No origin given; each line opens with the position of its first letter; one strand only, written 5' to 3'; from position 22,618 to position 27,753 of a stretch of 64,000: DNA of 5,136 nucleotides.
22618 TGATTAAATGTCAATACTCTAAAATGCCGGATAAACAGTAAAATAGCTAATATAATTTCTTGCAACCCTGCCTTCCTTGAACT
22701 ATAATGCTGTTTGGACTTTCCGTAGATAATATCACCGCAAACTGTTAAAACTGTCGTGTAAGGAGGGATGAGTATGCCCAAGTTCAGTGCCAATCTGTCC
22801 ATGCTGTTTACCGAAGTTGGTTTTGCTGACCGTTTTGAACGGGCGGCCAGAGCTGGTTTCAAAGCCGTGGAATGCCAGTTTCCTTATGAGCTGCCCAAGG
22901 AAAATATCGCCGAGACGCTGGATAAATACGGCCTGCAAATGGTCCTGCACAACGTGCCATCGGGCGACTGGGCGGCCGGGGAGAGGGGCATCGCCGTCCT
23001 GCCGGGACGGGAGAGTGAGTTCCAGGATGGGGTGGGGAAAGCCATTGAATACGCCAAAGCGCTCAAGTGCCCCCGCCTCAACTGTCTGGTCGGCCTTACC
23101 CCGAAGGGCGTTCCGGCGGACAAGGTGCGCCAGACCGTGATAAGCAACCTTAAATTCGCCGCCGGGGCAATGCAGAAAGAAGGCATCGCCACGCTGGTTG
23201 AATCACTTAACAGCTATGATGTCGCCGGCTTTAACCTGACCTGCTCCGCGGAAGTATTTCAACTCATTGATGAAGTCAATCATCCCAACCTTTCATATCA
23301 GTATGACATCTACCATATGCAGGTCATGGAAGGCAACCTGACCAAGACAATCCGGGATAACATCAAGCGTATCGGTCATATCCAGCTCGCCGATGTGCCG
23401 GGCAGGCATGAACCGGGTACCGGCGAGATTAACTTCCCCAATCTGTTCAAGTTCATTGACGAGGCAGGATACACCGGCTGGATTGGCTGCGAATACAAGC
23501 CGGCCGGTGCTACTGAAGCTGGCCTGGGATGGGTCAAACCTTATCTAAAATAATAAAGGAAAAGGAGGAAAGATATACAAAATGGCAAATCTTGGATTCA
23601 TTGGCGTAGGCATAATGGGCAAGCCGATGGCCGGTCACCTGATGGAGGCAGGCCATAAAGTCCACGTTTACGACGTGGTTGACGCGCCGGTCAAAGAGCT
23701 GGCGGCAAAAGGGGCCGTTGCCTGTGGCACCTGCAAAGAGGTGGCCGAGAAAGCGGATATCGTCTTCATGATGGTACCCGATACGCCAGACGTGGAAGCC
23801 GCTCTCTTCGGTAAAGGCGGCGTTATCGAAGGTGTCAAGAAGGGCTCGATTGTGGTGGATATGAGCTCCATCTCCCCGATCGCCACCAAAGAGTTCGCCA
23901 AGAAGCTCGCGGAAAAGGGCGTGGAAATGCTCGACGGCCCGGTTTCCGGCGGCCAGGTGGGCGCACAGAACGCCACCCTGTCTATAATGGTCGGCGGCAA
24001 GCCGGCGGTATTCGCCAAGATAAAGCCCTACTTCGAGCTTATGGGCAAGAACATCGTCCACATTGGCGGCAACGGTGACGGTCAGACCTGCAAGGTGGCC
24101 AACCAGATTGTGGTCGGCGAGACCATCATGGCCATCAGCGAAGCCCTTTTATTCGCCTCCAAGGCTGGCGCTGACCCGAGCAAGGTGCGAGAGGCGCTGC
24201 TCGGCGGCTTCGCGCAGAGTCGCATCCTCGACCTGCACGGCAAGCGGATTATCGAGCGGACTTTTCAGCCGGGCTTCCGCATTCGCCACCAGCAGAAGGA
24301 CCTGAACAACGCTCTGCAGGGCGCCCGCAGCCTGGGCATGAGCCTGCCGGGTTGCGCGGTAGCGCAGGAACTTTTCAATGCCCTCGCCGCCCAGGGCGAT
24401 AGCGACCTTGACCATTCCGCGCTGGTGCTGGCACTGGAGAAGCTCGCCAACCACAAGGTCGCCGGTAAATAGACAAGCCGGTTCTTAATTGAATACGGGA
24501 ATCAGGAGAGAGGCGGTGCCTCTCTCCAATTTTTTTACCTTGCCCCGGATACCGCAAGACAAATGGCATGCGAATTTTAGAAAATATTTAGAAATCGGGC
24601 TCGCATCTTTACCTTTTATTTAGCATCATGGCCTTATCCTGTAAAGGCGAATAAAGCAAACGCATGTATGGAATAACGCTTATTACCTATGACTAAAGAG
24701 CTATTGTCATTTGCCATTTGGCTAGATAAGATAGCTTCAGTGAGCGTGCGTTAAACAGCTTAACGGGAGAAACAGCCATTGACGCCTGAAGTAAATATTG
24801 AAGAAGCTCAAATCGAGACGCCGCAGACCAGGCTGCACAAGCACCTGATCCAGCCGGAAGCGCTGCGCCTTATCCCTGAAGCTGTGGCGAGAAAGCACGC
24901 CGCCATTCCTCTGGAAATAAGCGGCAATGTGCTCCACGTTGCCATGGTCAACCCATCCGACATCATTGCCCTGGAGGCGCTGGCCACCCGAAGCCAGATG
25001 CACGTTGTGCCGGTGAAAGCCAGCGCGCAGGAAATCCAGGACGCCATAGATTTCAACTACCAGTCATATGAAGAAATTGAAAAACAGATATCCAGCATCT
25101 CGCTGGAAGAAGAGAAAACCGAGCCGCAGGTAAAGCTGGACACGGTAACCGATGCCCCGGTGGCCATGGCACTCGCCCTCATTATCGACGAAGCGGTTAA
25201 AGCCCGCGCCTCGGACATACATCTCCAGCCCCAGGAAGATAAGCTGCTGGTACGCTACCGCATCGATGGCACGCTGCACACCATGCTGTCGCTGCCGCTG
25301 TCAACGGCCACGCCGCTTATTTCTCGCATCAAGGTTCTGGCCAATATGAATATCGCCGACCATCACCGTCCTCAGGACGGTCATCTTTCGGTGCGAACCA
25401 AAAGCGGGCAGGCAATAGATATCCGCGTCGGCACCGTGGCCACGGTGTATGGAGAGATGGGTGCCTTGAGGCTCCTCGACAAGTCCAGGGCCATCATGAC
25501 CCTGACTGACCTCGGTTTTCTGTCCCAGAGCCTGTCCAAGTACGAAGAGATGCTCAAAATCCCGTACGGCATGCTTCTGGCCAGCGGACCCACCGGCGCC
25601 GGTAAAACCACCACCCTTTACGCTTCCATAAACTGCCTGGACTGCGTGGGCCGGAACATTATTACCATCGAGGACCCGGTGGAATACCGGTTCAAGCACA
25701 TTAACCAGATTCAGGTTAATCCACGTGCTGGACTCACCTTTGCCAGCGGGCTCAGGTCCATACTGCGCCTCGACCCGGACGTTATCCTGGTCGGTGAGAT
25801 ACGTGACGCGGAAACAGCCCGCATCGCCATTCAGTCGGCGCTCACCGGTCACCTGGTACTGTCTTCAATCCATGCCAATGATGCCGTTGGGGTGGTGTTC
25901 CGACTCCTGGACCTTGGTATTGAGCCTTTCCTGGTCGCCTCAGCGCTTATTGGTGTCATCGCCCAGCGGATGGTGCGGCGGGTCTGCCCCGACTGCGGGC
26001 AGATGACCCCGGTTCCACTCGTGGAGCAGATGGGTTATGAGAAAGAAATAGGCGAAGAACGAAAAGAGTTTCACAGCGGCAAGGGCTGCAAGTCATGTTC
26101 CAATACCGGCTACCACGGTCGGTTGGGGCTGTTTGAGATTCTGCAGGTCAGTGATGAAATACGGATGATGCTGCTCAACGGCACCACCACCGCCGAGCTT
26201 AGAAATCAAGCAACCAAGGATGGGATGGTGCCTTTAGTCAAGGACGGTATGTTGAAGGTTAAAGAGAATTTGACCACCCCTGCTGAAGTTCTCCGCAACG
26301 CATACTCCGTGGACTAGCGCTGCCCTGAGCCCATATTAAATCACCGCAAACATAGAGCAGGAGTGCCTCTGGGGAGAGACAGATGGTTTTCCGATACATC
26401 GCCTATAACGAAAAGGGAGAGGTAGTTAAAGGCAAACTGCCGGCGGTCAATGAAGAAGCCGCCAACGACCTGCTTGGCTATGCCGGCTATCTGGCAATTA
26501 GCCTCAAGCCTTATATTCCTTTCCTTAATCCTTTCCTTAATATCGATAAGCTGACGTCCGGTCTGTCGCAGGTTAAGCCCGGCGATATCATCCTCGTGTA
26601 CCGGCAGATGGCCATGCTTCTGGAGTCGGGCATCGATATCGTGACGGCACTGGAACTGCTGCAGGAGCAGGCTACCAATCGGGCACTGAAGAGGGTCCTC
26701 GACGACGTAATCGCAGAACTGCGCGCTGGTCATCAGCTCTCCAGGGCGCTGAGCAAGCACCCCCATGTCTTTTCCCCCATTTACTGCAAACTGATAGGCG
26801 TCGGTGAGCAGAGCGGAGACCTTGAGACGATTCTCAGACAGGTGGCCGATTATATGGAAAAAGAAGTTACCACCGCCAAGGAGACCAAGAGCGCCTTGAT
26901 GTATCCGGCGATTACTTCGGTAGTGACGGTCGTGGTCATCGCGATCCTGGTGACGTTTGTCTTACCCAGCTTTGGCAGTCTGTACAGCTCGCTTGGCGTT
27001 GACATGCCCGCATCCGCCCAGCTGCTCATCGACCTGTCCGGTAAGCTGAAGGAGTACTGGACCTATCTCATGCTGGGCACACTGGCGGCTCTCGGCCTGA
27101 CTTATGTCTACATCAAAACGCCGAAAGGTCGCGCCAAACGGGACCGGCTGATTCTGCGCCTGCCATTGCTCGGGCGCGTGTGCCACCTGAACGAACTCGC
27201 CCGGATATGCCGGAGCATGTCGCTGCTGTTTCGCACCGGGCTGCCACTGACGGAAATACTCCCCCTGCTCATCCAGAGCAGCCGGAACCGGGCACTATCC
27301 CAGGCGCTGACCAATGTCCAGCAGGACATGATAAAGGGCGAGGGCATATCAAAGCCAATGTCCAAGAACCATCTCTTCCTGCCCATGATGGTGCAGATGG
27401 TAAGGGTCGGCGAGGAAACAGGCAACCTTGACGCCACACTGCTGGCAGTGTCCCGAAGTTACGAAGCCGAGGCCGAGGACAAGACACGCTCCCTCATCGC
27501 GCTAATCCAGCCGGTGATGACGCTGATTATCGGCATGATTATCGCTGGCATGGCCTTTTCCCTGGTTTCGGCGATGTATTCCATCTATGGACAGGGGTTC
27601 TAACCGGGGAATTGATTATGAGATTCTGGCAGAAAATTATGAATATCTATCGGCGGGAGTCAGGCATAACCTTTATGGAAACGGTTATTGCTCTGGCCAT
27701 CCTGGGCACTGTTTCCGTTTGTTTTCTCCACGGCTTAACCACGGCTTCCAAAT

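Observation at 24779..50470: Two secretin-less type IV pilus gene sets that split the accessory functions between them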

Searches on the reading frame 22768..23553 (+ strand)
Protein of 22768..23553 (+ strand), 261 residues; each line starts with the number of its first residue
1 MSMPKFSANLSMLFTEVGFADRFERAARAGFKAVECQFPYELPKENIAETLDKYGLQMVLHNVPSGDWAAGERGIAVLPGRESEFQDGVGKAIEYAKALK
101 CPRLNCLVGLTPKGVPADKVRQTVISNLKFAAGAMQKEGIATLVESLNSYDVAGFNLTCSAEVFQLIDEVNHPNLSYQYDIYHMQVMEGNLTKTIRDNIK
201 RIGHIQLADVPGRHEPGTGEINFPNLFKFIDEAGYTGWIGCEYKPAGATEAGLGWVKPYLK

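Call 5: search_protein_families(library=pfam, proteins=[window:22768-23553:+], max_evalue=0.01)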
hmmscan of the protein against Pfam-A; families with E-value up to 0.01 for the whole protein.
window:22768-23553:+ (261 aa): 1 family
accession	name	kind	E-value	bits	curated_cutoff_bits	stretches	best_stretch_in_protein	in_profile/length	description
PF01261.30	AP_endonuc_2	-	2e-46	159.1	31.1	1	23-258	1-248/249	Xylose isomerase-like TIM barrel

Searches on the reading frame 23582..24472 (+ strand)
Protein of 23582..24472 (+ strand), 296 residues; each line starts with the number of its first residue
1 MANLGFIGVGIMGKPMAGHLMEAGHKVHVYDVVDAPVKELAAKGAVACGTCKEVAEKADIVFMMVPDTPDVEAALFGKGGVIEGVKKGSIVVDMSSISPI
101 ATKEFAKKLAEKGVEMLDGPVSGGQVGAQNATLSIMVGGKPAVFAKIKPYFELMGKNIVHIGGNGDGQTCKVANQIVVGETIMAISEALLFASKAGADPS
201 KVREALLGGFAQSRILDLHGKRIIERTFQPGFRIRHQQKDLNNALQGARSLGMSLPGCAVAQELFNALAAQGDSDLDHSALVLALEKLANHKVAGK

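Call 5: search_protein_families(library=pfam, proteins=[window:23582-24472:+], max_evalue=0.01)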
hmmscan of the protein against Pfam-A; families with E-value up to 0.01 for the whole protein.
window:23582-24472:+ (296 aa): 8 families
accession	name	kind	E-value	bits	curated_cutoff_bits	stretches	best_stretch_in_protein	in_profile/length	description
PF03446.21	NAD_binding_2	-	2.1e-54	184.3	21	1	4-162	2-161/161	NAD binding domain of 6-phosphogluconate dehydrogenase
PF14833.11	NAD_binding_11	-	1.7e-37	128.8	30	1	165-283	1-120/122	NAD-binding of NADP-dependent 3-hydroxyisobutyrate dehydrogenase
PF02826.25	2-Hacid_dh_C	-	1.9e-08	34.4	25.1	1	3-114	38-146/178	D-isomer specific 2-hydroxyacid dehydrogenase, NAD binding domain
PF03807.23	F420_oxidored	-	9.7e-08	33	21.6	1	4-94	2-91/94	NADP oxidoreductase coenzyme F420-dependent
PF07991.19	KARI_N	-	1.6e-05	25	20.6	1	5-69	8-72/165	Acetohydroxy acid isomeroreductase, NADPH-binding domain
PF02737.24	3HCDH_N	-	0.00052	20.4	22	1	4-83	2-84/180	3-hydroxyacyl-CoA dehydrogenase, NAD binding domain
PF10727.15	Rossmann-like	-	0.00065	19.9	23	1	4-97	17-110/131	Rossmann-like domain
PF03721.20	UDPG_MGDP_dh_N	-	0.00068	19.7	27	0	3-42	2-41/187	UDP-glucose/GDP-mannose dehydrogenase family, NAD binding domain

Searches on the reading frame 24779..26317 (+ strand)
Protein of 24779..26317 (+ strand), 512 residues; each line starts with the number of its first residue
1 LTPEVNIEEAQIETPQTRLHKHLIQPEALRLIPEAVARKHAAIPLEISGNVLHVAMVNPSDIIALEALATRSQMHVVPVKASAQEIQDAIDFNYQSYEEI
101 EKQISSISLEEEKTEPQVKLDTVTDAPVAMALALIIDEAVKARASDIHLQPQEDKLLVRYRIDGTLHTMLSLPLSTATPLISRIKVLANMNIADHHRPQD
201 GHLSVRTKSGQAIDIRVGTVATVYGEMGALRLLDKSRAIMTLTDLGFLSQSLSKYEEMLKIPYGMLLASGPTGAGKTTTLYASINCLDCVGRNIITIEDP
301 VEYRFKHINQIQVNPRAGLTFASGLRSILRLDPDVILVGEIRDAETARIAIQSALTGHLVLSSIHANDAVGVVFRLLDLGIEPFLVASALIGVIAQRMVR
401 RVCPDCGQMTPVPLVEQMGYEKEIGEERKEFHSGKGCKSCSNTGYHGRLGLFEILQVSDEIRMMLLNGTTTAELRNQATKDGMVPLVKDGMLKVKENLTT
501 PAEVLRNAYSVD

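Call 3: search_protein_families(library=pfam, proteins=[window:24779-26317:+], max_evalue=0.01)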
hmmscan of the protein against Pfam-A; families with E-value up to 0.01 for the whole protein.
window:24779-26317:+ (512 aa): 2 families
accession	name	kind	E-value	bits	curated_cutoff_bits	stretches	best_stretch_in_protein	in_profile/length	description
PF00437.27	T2SSE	-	7e-121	403.8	24.9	1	124-506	4-370/370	Type II/IV secretion system protein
PF05157.20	MshEN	-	3.8e-17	62.5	23.1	1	15-95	4-85/90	MshEN domain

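Call 10: search_protein_families(library=ncbifam, proteins=[window:24779-26317:+], max_evalue=0.01)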
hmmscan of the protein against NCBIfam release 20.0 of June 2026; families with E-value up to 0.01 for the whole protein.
window:24779-26317:+ (512 aa): 20 families
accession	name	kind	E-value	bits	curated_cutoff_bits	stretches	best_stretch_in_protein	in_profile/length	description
TIGR02533.1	type_II_gspE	equivalog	6e-152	506.7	630.25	1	31-507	3-485/486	type II secretion system ATPase GspE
TIGR02538.1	type_IV_pilB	equivalog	7.5e-150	500.2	675.65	1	8-508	50-562/564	type IV-A pilus assembly ATPase PilB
NF053534.1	T4PilAsmATPsTfpB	equivalog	1.8e-125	419.5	850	1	33-506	98-580/584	type IV pilus assembly ATPase TfpB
NF007755.0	PRK10436.1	equivalog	2.6e-121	405.5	617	1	35-506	12-457/465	type II secretion system protein GspE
NF041000.1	ATPase_ComGA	equivalog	1.6e-78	263.4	300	1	135-400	3-266/267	competence type IV pilus ATPase ComGA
TIGR01420.1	pilT_fam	subfamily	3.8e-47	161.2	319.1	1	133-402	3-271/343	PilT/PilU family type 4a pilus ATPase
TIGR02525.1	plasmid_TraJ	equivalog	9.9e-20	70.8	368.3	1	255-377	142-270/372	plasmid transfer ATPase TraJ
TIGR02524.1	dot_icm_DotB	equivalog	5.2e-17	62.1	463.3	1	257-376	128-256/358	Dot/Icm type IV secretion system ATPase DotB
NF058587.1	archaellum_moto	equivalog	6.5e-17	61.5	550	1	237-379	249-396/527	archaellum flagellar ATPase motor FlaI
TIGR02788.1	VirB11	equivalog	1.2e-14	54.1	249.95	1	266-379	147-265/308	P-type DNA transfer ATPase VirB11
TIGR03819.1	heli_sec_ATPase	hypoth_equivalog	1.2e-13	51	373.15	1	187-390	106-311/340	TadA family conjugal transfer-associated ATPase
TIGR02782.1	TrbB_P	equivalog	3.5e-13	49.5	304.55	1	266-379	139-255/303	P-type conjugative transfer ATPase TrbB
NF053672.1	bindosome_BasE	exception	9.5e-12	44.4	1000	1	264-410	271-421/512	bindosome assembly system ATPase subunit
NF010469.0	PRK13894.1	subfamily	2.9e-10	40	508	1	266-376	152-264/320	conjugal transfer ATPase TrbB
NF010407.0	PRK13833.1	subfamily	6.2e-10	39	499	1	267-382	148-265/323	conjugal transfer protein TrbB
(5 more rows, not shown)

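Call 25: search_solved_structures(query=window:24779-26317:+, max_evalue=1e-20)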
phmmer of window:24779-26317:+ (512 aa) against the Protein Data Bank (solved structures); distinct sequences matched with E-value up to 1e-20: 20.
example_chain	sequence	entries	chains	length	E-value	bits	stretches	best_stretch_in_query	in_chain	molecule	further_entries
5zfr_A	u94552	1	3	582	7e-123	414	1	14-508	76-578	Type IV pilus biogenesis ATPase PilB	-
5tsg_B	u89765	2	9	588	3.9e-122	411.5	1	12-508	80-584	Type IV pilus biogenesis ATPase PilB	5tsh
6olj_C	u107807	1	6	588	8.1e-122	410.4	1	12-508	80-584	Type IV pilus biogenesis ATPase PilB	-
3jc8_Ba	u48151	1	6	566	3.9e-119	401.6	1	12-507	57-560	Type IV-A pilus assembly ATPase PilB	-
6f8l_G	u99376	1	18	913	8.8e-111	374.1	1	25-507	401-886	Type IV pilus assembly protein PilF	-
1p9r_A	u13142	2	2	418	1.4e-103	350.3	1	107-508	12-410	General secretion pathway protein E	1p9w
4pht_A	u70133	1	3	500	9.6e-103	347.6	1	95-506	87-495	General secretory pathway protein E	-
4kss_A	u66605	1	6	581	1.7e-102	346.7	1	107-506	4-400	Type II secretion system protein E, hemolysin-coregulated protein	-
4ksr_A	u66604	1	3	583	1.7e-102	346.7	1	107-506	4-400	Type II secretion system protein E, Hemolysin-coregulated protein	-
5oiu_A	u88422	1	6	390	1.7e-99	336.8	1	133-507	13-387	Type IV pilus assembly protein PilF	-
5it5_F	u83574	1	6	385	2.2e-99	336.5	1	134-507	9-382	ATP binding motif-containing protein PilF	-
6ejf_A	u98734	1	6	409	2.3e-99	336.4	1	134-507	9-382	Type IV pilus assembly protein PilF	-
8dze_A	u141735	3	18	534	1.2e-35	126.3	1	125-468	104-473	BfpD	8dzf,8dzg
5fl3_A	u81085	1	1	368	2.4e-32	115.4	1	133-424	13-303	PILI RETRACTION PROTEIN PILT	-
2ewv_A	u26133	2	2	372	3.4e-30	108.4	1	132-402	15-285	twitching motility protein PilT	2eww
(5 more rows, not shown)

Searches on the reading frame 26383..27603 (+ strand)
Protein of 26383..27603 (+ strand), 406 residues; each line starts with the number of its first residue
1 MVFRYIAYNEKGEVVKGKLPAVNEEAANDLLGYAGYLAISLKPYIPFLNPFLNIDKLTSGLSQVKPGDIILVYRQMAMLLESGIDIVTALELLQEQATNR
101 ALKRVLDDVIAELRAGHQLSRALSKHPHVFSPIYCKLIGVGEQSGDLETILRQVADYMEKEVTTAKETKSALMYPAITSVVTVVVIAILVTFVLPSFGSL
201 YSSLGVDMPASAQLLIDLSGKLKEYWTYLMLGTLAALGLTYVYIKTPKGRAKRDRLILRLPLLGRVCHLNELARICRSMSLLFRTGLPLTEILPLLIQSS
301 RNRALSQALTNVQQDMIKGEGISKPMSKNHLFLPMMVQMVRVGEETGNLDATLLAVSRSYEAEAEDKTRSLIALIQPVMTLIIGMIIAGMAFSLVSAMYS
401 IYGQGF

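Call 3: search_protein_families(library=pfam, proteins=[window:26383-27603:+], max_evalue=0.01)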
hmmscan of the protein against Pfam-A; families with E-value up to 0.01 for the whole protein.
window:26383-27603:+ (406 aa): 1 family
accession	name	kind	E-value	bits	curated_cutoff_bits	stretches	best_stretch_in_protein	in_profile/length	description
PF00482.28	T2SSF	-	3.7e-61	205.1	25.2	2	73-195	2-125/125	Type II secretion system (T2SS), protein F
